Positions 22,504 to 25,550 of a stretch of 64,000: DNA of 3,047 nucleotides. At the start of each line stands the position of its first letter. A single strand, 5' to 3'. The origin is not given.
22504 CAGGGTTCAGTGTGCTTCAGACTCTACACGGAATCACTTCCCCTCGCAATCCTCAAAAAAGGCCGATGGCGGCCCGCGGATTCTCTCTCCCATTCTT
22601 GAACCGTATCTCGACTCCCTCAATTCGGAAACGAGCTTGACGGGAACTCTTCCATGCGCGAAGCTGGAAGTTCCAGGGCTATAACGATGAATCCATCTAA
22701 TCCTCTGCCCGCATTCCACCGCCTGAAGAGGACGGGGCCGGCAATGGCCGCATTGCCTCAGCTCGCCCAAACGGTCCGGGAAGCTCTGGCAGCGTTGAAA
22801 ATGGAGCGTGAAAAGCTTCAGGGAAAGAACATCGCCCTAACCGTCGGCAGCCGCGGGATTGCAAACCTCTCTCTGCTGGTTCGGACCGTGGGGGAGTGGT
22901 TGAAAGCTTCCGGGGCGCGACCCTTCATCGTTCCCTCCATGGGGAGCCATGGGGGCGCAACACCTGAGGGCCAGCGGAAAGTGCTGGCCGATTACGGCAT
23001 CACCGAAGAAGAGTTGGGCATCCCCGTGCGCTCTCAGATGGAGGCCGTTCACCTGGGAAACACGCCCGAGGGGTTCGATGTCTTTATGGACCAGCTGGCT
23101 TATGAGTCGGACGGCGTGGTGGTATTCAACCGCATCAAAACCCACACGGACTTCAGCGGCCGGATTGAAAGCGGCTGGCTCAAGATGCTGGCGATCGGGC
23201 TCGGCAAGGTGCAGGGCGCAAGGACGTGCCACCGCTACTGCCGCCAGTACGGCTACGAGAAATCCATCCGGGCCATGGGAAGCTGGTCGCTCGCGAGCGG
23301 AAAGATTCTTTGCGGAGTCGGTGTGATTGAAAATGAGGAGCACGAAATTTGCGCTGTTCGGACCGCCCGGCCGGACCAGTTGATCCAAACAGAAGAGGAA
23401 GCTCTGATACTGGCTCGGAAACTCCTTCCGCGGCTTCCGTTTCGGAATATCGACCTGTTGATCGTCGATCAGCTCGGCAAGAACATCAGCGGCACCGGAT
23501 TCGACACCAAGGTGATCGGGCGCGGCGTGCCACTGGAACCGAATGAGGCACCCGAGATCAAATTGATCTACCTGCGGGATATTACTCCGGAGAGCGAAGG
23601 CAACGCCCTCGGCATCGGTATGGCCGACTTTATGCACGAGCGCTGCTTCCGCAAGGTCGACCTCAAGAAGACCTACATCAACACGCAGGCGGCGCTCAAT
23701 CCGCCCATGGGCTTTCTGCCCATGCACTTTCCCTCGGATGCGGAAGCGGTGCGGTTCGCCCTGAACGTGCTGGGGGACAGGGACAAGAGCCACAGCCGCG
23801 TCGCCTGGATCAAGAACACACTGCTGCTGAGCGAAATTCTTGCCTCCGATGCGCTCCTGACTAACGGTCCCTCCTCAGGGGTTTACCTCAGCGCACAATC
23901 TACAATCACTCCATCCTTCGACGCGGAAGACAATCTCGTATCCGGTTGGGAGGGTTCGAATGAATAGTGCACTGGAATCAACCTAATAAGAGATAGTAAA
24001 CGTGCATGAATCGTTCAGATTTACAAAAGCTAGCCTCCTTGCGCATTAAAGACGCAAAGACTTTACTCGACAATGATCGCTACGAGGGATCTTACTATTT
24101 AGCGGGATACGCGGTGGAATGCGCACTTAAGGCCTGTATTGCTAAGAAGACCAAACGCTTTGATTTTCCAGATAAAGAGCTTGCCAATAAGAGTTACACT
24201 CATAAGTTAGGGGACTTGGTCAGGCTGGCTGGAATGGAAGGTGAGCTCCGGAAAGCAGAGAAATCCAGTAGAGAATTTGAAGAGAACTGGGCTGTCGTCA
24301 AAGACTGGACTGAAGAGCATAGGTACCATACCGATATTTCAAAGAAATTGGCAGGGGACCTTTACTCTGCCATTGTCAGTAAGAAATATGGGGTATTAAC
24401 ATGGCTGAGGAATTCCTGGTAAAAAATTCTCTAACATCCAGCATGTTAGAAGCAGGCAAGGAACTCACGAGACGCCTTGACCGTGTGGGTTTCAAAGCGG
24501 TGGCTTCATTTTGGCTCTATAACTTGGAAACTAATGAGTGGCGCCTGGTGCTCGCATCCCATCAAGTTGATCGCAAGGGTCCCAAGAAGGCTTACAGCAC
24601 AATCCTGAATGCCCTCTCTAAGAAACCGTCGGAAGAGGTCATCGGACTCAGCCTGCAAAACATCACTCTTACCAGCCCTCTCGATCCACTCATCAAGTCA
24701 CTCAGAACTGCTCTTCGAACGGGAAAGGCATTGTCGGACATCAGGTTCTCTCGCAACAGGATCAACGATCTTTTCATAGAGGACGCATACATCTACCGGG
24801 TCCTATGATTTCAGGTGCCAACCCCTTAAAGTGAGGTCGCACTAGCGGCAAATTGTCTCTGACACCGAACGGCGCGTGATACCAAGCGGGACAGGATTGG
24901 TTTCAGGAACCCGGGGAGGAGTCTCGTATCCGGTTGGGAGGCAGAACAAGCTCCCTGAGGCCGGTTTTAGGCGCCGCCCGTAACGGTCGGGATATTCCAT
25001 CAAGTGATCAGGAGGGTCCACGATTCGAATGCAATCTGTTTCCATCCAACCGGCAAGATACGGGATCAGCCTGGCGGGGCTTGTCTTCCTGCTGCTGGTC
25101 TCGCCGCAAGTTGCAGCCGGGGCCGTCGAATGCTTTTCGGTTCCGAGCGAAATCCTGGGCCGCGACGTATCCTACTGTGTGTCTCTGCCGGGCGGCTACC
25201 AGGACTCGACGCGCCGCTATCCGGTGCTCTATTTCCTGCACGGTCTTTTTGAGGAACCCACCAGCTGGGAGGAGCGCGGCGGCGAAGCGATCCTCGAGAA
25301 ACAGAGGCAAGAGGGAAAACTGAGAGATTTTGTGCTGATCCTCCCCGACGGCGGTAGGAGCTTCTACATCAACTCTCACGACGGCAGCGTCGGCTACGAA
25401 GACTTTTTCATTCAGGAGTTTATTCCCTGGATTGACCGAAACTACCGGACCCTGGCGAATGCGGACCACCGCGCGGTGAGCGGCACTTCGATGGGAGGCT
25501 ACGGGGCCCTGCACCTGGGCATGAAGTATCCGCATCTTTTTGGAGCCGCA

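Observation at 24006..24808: HEPN protein paired with an overlapping non-MNT partner: candidate new toxin-antitoxin or defence module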

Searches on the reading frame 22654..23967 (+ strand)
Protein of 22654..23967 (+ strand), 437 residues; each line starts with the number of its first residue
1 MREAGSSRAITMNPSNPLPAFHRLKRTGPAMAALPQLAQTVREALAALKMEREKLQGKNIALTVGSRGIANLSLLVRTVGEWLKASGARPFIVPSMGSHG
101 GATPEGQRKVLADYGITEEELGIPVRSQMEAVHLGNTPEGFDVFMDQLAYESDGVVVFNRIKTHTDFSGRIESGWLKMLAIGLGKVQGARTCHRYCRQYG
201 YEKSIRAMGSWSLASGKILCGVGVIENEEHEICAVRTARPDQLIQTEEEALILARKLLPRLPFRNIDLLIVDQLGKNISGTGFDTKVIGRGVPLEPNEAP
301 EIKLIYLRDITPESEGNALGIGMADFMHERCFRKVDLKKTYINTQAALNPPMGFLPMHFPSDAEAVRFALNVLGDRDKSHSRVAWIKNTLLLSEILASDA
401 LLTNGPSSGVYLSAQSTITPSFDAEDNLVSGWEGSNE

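Call 3: search_protein_families(library=pfam, proteins=[window:22654-23967:+], max_evalue=1)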
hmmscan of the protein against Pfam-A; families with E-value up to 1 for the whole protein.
window:22654-23967:+ (437 aa): 2 families
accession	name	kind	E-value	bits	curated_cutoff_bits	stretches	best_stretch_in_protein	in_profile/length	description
PF09861.14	Lar_N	-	3.2e-07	30.2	23.3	1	70-191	68-190/204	Lactate racemase N-terminal domain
PF04015.17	DUF362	-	0.0057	17.2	24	1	75-196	22-139/200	Domain of unknown function (DUF362)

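Call 66: find_related_loci(query=window:22744-23964:+, collection=metagenome_contigs, flank=3000)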
Query window:22744-23964:+ (407 aa) in metagenome_contigs; peptide patterns used: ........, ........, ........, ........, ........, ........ (x = any residue, [..] = any of these).
122 stretches matched a pattern, but none encodes a relative of the query by tblastn (E <= 1e-3).

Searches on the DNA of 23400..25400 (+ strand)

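Call 79: search_dna_similar(query=L088:3995-4800:+, collection=ecoli_genomes, mode=distant, max_rows=10)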
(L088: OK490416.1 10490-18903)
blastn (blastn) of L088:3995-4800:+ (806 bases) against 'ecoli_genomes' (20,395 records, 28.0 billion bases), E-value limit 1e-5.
Records with a match: 190; places in all: 190; records where one place covers at least 80% of the query: 190.
Genomes with a match: 190 of 5426; with a place that covers at least 80% of the query: 190. Places per genome that has any: lowest 1, median 1, highest 1. On chromosomes: 190 places; on plasmids: 0.
Best place of each record, by identity: 60-80% 190.
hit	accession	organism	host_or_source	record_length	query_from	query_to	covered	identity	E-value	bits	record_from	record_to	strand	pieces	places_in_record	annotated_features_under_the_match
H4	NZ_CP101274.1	Escherichia coli strain EC21Z-014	Homo sapiens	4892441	7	806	99%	65.2%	2e-39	173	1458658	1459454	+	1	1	HEPN domain-containing protein | hypothetical protein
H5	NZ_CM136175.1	Escherichia coli strain PRO_A-1374-6M-A_ESBL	Homo sapiens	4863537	7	806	99%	65.2%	2e-39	173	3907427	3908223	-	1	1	HEPN domain-containing protein | hypothetical protein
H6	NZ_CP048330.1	Escherichia coli strain 10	environment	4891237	7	806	99%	65.1%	3e-38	168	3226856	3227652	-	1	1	HEPN domain-containing protein | hypothetical protein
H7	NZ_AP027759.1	Escherichia coli strain 2017-02-1CC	Homo sapiens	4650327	7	806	99%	65.1%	3e-38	168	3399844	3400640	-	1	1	HEPN domain-containing protein | hypothetical protein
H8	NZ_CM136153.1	Escherichia coli strain PRO_A-1482-6W-A_ESBL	Homo sapiens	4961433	7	806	99%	65.1%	3e-38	168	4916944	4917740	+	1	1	HEPN domain-containing protein | hypothetical protein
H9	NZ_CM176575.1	Escherichia coli strain fS149a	Homo sapiens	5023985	7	806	99%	65.1%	3e-38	168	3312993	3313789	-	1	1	HEPN domain-containing protein | hypothetical protein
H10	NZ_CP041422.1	Escherichia coli strain STEC409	Diarrheal patient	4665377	7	806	99%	65.1%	3e-38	169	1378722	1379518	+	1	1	HEPN domain-containing protein | hypothetical protein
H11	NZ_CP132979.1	Escherichia coli strain ARS-C101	Beef Cattle Feces - Rectal Grab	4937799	7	806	99%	65.1%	3e-38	169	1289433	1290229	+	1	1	HEPN domain-containing protein | hypothetical protein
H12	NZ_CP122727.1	Escherichia coli strain ETEC1746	Sus scrofa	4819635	7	806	99%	65.1%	3e-38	169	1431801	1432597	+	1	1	HEPN domain-containing protein | hypothetical protein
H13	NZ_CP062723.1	Escherichia coli O157:H7 strain Z1814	Bovine Faeces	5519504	7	806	99%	65.1%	4e-37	166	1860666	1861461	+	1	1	hypothetical protein | HEPN domain-containing protein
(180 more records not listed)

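Call 81: get_annotated_region(hit=H4, flank=7000)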
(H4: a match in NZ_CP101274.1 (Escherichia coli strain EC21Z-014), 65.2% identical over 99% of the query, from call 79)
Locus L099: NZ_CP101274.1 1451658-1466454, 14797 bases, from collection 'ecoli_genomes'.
description: Escherichia coli strain EC21Z-014 chromosome, complete genome
organism: Escherichia coli strain EC21Z-014 (NCBI taxid 562)
replicon: chromosome; assembly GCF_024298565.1
host: Homo sapiens; source: -; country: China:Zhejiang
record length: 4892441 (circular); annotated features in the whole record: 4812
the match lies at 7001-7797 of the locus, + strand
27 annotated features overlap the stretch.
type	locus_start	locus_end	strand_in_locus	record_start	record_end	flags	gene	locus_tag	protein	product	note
CDS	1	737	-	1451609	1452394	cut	bet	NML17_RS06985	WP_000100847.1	phage recombination protein Bet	-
CDS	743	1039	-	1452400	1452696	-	-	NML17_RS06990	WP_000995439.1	host-nuclease inhibitor Gam family protein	-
CDS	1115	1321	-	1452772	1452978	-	-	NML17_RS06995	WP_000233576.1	phage encoded cell division inhibitor protein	-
CDS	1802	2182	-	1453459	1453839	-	-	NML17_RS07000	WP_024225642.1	outer membrane protein assembly factor BamE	-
CDS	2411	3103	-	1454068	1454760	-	-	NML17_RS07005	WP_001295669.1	XRE family transcriptional regulator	-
CDS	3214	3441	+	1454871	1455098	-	-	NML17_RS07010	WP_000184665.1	helix-turn-helix domain-containing protein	-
CDS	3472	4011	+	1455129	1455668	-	-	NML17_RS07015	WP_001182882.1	toxin YdaT domain-containing protein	-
CDS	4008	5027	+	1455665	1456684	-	-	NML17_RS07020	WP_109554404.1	replication protein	-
CDS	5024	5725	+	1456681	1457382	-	-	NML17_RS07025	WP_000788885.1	replication protein P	-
CDS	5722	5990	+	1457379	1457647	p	-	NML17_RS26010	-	protein ren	frameshifted; internal stop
CDS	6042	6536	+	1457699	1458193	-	-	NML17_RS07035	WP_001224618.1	type VI secretion system-associated protein TagO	-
CDS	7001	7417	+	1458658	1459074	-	-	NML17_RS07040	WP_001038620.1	HEPN domain-containing protein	-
CDS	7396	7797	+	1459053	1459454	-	-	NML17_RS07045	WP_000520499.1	hypothetical protein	-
CDS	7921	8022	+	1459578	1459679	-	-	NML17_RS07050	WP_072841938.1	hypothetical protein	-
CDS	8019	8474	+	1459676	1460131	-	ybcN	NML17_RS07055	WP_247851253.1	DNA base-flipping protein YbcN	-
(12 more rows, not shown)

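Call 93: search_rna_families(source=window, start=23400, end=25400, threshold=evalue, max_evalue=1)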
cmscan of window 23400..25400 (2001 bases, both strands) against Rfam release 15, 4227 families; matches with E-value up to 1: 0.
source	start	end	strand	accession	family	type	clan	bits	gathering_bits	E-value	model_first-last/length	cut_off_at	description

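Call 110: search_dna_similar(query=L099:7001-7797:+, collection=ecoli_genomes, mode=near, max_rows=40, rows=spread)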
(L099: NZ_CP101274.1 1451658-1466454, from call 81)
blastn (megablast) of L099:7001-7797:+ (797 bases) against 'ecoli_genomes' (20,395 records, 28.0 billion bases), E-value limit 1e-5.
Records with a match: 190; places in all: 190; records where one place covers at least 80% of the query: 190.
Genomes with a match: 190 of 5426; with a place that covers at least 80% of the query: 190. Places per genome that has any: lowest 1, median 1, highest 1. On chromosomes: 190 places; on plasmids: 0.
Best place of each record, by identity: >=99% 190.
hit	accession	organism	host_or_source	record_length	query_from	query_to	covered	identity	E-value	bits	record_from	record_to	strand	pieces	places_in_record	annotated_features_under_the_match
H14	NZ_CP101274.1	Escherichia coli strain EC21Z-014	Homo sapiens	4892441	1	797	100%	100.0%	0e+0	1472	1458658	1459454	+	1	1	HEPN domain-containing protein | hypothetical protein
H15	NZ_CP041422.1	Escherichia coli strain STEC409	Diarrheal patient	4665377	1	797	100%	99.7%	0e+0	1461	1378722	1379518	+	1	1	HEPN domain-containing protein | hypothetical protein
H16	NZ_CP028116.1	Escherichia coli O26 str. RM8426 strain RM8426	Creek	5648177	1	797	100%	99.4%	0e+0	1445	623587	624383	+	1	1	HEPN domain-containing protein | hypothetical protein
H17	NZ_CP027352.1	Escherichia coli strain 2012C-4606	missing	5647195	1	797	100%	99.4%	0e+0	1445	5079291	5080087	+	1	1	HEPN domain-containing protein | hypothetical protein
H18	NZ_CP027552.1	Escherichia coli strain 2015C-4498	Homo sapiens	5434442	1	797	100%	99.4%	0e+0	1445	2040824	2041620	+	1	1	HEPN domain-containing protein | hypothetical protein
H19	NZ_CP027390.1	Escherichia coli strain 2015C-4944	missing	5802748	1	797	100%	99.4%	0e+0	1445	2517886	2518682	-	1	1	HEPN domain-containing protein | hypothetical protein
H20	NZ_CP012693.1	Escherichia coli strain FORC_028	Homo sapiens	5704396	1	797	100%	99.4%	0e+0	1445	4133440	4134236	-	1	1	HEPN domain-containing protein | hypothetical protein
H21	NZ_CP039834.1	Escherichia coli O157:H7 strain MB41-1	cattle feces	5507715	1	797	100%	99.4%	0e+0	1445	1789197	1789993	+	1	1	HEPN domain-containing protein | hypothetical protein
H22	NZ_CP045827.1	Escherichia coli strain AUSMDU00014361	Homo sapiens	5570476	1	797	100%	99.4%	0e+0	1445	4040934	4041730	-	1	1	HEPN domain-containing protein | hypothetical protein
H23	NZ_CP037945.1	Escherichia coli strain CFSAN027346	Homo sapiens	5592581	1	797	100%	99.4%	0e+0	1445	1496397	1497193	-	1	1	HEPN domain-containing protein | hypothetical protein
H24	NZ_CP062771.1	Escherichia coli O157:H7 strain Z570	Bovine Faeces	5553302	1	797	100%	99.4%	0e+0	1445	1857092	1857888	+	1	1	HEPN domain-containing protein | hypothetical protein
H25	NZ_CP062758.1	Escherichia coli O157:H7 strain Z892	Bovine Faeces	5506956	1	797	100%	99.4%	0e+0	1445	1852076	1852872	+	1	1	HEPN domain-containing protein | hypothetical protein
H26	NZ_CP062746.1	Escherichia coli O157:H7 strain Z1504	Bovine Faeces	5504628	1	797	100%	99.4%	0e+0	1445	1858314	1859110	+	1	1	HEPN domain-containing protein | hypothetical protein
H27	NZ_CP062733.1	Escherichia coli O157:H7 strain Z1767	Bovine Faeces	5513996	1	797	100%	99.4%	0e+0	1445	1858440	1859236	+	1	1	HEPN domain-containing protein | hypothetical protein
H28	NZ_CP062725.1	Escherichia coli O157:H7 strain Z1813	Homo sapiens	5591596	1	797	100%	99.4%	0e+0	1445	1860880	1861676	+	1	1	HEPN domain-containing protein | hypothetical protein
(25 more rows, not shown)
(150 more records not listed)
